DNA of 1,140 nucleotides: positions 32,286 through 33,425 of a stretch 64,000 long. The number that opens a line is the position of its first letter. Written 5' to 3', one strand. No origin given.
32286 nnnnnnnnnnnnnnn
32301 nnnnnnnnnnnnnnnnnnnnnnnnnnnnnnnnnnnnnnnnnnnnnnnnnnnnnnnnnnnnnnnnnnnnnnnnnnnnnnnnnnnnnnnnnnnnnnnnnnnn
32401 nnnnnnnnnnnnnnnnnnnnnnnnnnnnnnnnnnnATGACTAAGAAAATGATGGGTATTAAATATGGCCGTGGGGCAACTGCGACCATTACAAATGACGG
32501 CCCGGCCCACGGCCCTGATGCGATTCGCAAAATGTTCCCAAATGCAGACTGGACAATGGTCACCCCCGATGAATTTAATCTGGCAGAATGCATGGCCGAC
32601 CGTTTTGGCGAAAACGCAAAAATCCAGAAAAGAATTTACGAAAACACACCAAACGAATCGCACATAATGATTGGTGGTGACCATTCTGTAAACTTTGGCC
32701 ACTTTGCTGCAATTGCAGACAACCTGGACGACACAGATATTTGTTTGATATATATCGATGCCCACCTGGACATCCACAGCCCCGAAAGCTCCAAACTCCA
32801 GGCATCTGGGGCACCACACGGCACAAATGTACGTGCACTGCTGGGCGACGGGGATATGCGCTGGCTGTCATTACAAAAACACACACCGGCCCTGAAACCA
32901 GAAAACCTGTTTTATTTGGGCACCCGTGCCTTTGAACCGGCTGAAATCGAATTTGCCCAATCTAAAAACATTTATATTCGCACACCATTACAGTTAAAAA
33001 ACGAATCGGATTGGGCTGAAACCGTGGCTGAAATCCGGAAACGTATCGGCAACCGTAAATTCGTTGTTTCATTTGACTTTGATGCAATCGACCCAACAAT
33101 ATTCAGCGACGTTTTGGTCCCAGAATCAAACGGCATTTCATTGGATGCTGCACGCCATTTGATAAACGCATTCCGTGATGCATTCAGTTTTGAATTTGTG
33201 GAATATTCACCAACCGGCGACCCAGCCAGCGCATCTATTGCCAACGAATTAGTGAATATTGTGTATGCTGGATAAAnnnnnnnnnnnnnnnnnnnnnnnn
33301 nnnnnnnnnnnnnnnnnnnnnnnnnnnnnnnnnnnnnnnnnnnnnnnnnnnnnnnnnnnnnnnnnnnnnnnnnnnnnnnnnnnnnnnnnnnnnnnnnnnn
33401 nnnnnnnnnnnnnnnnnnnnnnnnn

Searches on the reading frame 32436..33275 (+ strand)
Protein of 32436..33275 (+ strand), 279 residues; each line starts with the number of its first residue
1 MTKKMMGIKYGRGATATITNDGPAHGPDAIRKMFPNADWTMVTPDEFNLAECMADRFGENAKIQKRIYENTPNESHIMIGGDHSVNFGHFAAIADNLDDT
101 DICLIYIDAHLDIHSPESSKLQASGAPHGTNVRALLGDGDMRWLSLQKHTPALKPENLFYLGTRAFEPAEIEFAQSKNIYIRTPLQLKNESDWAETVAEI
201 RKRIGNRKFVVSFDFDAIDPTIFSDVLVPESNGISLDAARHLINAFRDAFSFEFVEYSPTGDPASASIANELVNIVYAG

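Call 57: search_protein_families(library=pfam, proteins=[window:32436-33275:+], max_evalue=0.00001)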
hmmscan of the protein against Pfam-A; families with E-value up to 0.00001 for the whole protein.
window:32436-33275:+ (279 aa): 1 family
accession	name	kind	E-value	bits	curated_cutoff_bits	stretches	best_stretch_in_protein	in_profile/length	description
PF00491.26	Arginase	-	7.3e-36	124.5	22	1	17-273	14-274/280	Arginase family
